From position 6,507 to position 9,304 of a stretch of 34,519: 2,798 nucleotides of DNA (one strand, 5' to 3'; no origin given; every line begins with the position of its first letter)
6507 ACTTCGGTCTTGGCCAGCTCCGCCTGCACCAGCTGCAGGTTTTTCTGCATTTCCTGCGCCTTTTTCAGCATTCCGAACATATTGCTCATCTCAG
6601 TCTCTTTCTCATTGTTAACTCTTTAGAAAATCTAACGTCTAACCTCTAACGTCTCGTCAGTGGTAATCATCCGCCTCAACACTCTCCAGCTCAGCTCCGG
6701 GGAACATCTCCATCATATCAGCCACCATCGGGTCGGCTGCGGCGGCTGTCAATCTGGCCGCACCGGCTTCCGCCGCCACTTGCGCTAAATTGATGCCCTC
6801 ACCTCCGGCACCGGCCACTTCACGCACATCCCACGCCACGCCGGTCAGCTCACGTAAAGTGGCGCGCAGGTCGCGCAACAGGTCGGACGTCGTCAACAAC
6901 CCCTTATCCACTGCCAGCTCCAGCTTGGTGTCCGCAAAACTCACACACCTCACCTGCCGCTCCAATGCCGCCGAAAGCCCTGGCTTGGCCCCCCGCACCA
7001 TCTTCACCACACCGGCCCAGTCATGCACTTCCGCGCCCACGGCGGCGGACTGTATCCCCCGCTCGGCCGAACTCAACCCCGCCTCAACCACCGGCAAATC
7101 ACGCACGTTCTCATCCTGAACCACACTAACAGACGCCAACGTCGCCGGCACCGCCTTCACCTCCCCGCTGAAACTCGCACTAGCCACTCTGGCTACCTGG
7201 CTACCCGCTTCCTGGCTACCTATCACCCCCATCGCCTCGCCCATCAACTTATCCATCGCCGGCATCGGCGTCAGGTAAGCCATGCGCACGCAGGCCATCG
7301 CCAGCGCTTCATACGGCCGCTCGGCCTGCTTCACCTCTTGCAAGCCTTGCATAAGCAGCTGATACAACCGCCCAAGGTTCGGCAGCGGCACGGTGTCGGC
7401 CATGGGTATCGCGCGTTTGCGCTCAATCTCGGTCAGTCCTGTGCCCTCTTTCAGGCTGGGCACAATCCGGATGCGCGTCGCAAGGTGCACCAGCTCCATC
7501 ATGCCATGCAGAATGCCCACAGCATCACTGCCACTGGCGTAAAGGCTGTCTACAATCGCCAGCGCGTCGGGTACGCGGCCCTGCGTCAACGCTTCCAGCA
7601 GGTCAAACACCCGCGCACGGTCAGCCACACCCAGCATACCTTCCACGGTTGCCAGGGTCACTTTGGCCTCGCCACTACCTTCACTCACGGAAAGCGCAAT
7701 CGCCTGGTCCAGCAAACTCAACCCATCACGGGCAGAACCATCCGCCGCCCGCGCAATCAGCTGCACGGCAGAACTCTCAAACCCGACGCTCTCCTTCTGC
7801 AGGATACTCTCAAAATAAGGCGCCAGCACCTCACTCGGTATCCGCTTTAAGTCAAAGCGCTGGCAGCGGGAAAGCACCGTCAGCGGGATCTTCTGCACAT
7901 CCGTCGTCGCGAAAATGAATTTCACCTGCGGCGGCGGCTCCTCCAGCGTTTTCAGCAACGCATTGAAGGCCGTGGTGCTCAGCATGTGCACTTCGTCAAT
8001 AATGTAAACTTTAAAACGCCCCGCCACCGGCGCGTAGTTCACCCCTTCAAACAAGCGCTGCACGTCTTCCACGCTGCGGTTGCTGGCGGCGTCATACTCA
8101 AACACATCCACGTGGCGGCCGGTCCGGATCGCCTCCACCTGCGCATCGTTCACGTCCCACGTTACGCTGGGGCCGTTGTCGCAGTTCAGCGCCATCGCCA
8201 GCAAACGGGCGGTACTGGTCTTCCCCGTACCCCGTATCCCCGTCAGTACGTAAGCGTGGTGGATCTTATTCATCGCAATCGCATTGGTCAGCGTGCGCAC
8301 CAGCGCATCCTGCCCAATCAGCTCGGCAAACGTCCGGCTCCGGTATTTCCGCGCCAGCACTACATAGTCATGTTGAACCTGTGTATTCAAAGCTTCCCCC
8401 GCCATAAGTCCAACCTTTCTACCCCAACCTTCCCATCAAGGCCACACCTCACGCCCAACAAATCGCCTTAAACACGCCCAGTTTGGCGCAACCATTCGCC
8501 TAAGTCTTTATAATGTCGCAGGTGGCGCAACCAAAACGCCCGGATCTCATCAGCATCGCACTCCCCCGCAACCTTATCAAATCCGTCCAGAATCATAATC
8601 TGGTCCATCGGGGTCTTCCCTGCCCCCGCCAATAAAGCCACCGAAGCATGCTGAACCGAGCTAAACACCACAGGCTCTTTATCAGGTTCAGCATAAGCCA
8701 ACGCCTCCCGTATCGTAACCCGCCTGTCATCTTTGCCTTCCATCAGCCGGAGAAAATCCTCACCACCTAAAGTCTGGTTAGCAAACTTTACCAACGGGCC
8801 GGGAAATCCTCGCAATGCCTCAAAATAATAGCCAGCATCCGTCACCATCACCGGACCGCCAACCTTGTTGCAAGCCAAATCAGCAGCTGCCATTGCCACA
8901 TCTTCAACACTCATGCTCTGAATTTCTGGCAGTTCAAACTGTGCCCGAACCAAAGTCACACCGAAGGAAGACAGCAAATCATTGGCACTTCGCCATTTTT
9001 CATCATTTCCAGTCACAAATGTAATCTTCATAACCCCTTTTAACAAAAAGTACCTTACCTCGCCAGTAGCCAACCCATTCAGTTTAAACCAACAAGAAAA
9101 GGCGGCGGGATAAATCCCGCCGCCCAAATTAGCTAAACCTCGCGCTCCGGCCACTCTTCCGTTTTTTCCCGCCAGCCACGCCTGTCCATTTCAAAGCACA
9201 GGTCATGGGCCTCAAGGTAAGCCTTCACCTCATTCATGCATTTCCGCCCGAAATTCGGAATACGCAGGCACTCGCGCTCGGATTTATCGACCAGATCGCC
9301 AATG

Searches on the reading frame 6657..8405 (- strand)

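Call 12: search_protein_families(library=pfam, proteins=[window:6657-8405:-], max_evalue=0.001)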
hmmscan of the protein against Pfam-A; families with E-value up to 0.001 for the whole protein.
window:6657-8405:- (582 aa): 11 families
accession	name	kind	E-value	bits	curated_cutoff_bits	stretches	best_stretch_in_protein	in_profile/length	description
PF12169.13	DNA_pol3_gamma3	-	2e-36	125.3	24.4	1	249-387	1-139/143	DNA polymerase III subunits gamma and tau domain III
PF13177.12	DNA_pol3_delta2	-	1.2e-34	120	27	1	32-189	2-160/161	DNA polymerase III, delta subunit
PF12362.13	DUF3646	-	4.7e-19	69.2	30.2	1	461-576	2-114/114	DNA polymerase III gamma and tau subunits C terminal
PF22608.2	DNAX_ATPase_lid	-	7e-18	64.6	27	1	197-239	5-47/49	DNA polymerase III clamp loader subunit, ATPase lid domain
PF00004.35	AAA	-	4.8e-10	40.4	21.2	1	53-183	2-125/131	ATPase family associated with various cellular activities (AAA)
PF13401.12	AAA_22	-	3.2e-07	31.2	27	1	52-166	8-121/130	AAA domain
PF13604.12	AAA_30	-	2.3e-06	27.9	27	1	49-157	18-115/191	AAA domain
PF07728.20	AAA_5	-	3.2e-05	24.4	22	1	53-156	3-92/139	AAA domain (dynein-related subfamily)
PF16193.11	AAA_assoc_2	-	0.00017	22.2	34.3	1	205-259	3-56/81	AAA C-terminal domain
PF13191.12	AAA_16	-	0.00046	21.2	32.6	0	28-104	1-85/167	AAA ATPase domain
PF13173.12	AAA_14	-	0.0007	20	27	0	50-166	3-96/129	AAA domain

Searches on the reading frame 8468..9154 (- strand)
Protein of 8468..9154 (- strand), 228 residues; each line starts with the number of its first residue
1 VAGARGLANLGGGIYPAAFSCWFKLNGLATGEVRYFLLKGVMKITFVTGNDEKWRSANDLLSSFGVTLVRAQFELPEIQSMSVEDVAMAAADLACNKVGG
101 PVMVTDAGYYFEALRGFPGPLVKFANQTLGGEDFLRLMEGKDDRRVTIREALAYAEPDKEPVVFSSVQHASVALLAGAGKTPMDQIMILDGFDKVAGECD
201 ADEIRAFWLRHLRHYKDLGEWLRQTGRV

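Call 12: search_protein_families(library=pfam, proteins=[window:8468-9154:-], max_evalue=0.001)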
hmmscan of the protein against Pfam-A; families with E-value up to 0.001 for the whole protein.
window:8468-9154:- (228 aa): 1 family
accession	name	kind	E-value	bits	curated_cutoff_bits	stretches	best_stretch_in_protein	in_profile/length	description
PF01725.21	Ham1p_like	-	8.3e-18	65.4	22.5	1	44-205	1-171/186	Ham1 family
